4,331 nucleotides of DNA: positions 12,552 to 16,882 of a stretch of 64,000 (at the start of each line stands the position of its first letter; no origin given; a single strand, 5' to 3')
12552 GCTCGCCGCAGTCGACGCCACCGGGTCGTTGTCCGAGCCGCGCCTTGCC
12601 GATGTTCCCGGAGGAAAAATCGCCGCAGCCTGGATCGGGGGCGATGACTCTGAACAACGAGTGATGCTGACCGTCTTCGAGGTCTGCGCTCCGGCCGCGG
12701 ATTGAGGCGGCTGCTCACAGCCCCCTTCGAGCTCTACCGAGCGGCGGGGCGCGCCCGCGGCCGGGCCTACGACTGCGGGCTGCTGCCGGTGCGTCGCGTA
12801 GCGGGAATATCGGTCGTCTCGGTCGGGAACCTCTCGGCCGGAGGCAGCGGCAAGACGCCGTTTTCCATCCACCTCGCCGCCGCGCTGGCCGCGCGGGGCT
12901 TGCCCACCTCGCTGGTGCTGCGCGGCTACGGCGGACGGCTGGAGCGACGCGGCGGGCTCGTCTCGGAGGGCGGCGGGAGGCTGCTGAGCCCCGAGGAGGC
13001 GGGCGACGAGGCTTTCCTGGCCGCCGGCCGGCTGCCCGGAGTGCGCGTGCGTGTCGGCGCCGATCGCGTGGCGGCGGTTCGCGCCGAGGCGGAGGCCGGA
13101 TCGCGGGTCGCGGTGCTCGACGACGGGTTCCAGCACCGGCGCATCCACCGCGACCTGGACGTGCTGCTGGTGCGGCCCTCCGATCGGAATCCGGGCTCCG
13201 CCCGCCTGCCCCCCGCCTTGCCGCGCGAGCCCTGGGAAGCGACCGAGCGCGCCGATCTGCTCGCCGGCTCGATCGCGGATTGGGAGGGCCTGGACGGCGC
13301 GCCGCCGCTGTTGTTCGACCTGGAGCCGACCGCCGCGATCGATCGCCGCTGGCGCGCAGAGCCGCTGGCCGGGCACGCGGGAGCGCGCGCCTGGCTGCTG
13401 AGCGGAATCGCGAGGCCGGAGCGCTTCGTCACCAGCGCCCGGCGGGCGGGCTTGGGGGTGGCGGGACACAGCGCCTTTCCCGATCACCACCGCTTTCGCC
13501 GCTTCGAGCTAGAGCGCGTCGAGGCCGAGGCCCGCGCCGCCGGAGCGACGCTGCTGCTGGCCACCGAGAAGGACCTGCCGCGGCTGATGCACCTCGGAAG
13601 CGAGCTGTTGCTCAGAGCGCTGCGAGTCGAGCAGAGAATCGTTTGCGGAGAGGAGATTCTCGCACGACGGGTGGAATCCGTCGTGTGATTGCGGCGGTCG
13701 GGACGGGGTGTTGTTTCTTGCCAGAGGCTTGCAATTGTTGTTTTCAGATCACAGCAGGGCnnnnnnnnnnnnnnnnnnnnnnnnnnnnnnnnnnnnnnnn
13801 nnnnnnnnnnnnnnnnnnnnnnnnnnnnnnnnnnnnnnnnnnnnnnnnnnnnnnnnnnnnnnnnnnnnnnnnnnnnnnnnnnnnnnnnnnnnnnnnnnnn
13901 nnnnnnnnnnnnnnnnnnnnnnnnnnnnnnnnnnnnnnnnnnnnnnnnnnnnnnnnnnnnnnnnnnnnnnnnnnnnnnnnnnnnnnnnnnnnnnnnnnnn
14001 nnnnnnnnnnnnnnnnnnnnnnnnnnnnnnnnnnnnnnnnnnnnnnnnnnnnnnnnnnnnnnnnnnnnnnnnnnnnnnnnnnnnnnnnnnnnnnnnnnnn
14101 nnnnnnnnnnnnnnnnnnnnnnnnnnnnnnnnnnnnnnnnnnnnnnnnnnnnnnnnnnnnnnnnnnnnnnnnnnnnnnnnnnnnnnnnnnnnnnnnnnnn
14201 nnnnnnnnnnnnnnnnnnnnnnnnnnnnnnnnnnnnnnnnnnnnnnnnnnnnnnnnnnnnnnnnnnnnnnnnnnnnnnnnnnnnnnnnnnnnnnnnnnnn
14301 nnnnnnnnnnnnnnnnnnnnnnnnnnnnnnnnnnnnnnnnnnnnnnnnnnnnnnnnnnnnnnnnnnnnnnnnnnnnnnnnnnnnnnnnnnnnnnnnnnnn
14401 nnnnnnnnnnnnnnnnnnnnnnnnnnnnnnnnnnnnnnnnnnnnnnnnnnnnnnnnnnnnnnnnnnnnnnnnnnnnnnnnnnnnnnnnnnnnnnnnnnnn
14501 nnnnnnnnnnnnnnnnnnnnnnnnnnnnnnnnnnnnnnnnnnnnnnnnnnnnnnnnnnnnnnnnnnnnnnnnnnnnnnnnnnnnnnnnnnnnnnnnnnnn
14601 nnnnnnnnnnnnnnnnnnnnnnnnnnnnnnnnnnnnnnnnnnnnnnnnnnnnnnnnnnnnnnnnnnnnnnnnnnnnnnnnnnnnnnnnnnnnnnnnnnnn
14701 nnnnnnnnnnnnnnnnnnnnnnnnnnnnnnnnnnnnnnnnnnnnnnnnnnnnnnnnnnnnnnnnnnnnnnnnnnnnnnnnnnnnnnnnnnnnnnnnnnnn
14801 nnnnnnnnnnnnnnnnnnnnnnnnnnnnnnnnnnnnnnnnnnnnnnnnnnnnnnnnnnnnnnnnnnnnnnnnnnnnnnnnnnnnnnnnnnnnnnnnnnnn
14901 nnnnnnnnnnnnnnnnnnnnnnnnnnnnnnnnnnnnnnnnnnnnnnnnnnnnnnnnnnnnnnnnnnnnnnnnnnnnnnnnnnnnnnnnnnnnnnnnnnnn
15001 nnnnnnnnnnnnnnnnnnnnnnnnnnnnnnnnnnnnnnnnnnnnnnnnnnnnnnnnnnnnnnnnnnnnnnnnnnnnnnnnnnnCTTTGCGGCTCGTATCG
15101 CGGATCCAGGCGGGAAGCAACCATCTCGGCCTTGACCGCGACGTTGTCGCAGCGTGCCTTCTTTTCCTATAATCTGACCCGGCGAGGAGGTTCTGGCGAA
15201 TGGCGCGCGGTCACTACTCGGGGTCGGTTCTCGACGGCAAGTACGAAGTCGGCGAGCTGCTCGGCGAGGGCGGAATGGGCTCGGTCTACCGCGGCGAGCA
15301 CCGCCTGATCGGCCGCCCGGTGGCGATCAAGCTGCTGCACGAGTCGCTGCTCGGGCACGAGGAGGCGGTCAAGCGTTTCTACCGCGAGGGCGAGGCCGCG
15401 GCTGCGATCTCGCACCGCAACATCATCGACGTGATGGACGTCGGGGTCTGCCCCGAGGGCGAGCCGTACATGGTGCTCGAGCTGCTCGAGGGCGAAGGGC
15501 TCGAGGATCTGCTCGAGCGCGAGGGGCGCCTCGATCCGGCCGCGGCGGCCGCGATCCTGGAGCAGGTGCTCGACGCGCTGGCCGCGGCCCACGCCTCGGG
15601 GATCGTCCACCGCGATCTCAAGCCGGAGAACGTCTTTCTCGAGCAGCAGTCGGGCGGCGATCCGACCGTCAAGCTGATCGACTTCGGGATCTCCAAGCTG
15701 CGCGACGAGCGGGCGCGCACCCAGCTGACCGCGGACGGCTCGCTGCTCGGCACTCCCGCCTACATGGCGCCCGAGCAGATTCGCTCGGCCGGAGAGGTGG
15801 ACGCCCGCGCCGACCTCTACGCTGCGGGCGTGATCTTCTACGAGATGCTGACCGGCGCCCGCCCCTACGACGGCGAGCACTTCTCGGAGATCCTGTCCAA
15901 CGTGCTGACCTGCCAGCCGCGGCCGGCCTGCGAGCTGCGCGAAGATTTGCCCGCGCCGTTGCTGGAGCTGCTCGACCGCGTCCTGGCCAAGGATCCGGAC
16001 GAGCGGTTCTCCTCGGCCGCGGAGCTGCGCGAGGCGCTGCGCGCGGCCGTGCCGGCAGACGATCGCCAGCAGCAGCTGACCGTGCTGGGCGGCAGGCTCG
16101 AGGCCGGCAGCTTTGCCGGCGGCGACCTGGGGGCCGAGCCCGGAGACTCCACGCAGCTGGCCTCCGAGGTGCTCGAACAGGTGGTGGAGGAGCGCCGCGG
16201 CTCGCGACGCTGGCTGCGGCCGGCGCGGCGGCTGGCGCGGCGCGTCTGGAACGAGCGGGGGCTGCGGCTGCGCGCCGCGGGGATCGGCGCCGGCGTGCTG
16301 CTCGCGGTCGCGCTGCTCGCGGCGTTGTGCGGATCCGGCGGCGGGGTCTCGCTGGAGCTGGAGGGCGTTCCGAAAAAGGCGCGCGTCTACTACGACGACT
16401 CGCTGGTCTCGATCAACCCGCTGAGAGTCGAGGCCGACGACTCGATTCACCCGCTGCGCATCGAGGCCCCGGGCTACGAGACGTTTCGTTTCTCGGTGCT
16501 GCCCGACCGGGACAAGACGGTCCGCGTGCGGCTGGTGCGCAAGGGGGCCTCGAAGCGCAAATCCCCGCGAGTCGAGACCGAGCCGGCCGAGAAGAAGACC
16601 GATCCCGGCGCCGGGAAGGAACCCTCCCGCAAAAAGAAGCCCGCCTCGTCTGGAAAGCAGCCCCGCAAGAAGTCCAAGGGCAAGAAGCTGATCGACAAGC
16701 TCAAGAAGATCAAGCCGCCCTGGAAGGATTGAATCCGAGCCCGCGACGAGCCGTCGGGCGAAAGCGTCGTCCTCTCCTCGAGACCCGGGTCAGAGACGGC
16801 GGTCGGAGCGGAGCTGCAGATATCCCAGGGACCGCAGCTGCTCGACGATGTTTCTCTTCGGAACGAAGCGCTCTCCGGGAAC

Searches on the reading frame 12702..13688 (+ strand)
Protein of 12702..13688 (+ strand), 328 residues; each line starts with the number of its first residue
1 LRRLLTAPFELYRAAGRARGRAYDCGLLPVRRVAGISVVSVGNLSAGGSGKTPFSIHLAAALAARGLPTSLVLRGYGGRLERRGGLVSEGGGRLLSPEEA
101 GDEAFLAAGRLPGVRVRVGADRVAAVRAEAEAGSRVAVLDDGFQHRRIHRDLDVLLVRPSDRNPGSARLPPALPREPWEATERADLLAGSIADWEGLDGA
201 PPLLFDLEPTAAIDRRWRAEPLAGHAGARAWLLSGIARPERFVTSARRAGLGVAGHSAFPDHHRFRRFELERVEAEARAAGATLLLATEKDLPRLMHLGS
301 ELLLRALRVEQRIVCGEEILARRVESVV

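Call 3: search_protein_families(library=pfam, proteins=[window:12702-13688:+])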
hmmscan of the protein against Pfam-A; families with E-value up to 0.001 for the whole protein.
window:12702-13688:+ (328 aa): 1 family
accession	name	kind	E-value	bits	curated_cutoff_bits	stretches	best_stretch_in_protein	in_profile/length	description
PF02606.20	LpxK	-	3.2e-61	207.7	27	1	5-324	5-323/328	Tetraacyldisaccharide-1-P 4'-kinase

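Call 4: search_protein_families(library=ncbifam, proteins=[window:12702-13688:+])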
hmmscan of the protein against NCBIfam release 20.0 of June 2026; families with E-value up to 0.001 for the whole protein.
window:12702-13688:+ (328 aa): 2 families
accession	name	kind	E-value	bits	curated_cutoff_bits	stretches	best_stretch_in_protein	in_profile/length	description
TIGR00682.1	lpxK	equivalog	1.1e-43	149.6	91.95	1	18-315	11-309/324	tetraacyldisaccharide 4'-kinase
NF001892.0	PRK00652.1-5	equivalog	1.6e-33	116.1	327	1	35-310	51-289/308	tetraacyldisaccharide 4'-kinase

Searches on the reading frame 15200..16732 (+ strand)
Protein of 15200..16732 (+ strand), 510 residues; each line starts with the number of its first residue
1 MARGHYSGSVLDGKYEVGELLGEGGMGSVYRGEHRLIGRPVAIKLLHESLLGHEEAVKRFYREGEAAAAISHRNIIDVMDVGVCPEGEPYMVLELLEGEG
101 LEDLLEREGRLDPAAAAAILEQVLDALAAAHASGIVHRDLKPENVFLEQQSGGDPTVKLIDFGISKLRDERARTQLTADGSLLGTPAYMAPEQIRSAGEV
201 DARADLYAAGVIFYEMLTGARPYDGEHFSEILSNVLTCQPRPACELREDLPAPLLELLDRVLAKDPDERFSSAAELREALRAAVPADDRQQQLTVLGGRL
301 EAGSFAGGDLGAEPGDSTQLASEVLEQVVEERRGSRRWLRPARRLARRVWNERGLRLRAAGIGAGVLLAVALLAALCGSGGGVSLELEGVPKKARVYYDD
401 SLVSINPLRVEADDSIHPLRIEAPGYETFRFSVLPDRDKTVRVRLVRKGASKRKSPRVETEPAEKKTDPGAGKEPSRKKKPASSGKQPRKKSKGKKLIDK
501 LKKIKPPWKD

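Call 3: search_protein_families(library=pfam, proteins=[window:15200-16732:+])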
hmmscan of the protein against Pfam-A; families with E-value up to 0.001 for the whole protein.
window:15200-16732:+ (510 aa): 8 families
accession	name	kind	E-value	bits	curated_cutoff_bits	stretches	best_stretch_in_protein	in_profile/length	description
PF00069.31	Pkinase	-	1.2e-52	179.4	31.7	1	15-273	1-255/263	Protein kinase domain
PF07714.23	PK_Tyr_Ser-Thr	-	3.9e-31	108.7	23.1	1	17-271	3-250/258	Protein tyrosine and serine/threonine kinase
PF06293.20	Kdo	-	5.1e-08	33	21.3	1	91-175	94-179/207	Lipopolysaccharide kinase (Kdo/WaaP) family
PF08308.17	PEGA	-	7e-06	26.3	20.8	1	385-445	4-65/71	PEGA domain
PF01636.29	APH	-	0.00011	22.5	23.2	1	112-165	144-197/239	Phosphotransferase enzyme family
PF03109.22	ABC1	-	0.00013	21.6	22.9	1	88-177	142-226/244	ABC1 atypical kinase-like domain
PF17667.7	Pkinase_fungal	-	0.00076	18.7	24.1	0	120-195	292-366/387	Fungal protein kinase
PF19974.5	TCAD9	-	0.0008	19.1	40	0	113-162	277-321/429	Ternary complex associated domain 9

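Call 4: search_protein_families(library=ncbifam, proteins=[window:15200-16732:+])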
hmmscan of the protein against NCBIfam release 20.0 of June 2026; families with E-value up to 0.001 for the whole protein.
window:15200-16732:+ (510 aa): 17 families
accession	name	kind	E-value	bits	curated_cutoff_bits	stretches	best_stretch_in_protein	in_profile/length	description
NF033483.0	PknB_PASTA_kin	equivalog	2.4e-85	287.7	450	1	8-291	2-276/563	Stk1 family PASTA domain-containing Ser/Thr kinase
TIGR03903.1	TOMM_kin_cyc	equivalog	2.2e-59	201.4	705.75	1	39-328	4-281/1267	TOMM system kinase/cyclase fusion protein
NF052427.1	StpK7MSMEG_1200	equivalog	2.6e-56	191.4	900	1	13-292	7-277/601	serine/threonine protein kinase StpK7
NF047741.1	antiphage_MADS6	equivalog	7.9e-56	189.8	460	2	117-291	302-468/612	methylation-associated defense system protein kinase MAD6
NF009651.0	PRK13184.1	equivalog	1.6e-36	125.7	839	1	14-289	3-296/932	serine/threonine-protein kinase PknD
NF038150.1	lanthi_synth_IV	equivalog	3.7e-29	101.6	650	1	9-339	185-495/851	class IV lanthionine synthetase LanL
NF053615.1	SerThrKinAfsKStmc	equivalog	5e-28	98.2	1300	1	13-280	13-264/809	protein serine/threonine kinase AfsK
NF033442.0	BREX_PglW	equivalog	1.8e-26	92.2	990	1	7-293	506-779/1391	BREX system serine/threonine kinase PglW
NF038151.1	lanthi_synth_III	equivalog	2e-14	52.9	575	1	10-219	217-425/833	class III lanthionine synthetase LanKC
NF043056.1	T4SS_LegK1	equivalog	3e-13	49.2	550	1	90-216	155-283/516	Dot/Icm T4SS effector kinase LegK1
NF058632.1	SerThrKinPrkT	equivalog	3.3e-10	39.5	280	1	13-163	21-163/322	serine/threonine protein kinase PrkT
TIGR03724.2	arch_bud32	equivalog_domain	7.2e-08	32.2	125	1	88-170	67-136/193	KEOPS complex kinase/ATPase Bud32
NF011463.0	PRK14879.1-4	equivalog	3.1e-07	30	188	1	51-170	56-165/237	Kae1-associated kinase Bud32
NF011460.0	PRK14879.1-1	equivalog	1.5e-05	24.3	199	1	89-170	86-162/232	Kae1-associated kinase Bud32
NF007174.0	PRK09605.1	equivalog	7.1e-05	21.5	447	1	89-170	411-478/535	bifunctional N(6)-L-threonylcarbamoyladenine synthase/serine/threonine protein kinase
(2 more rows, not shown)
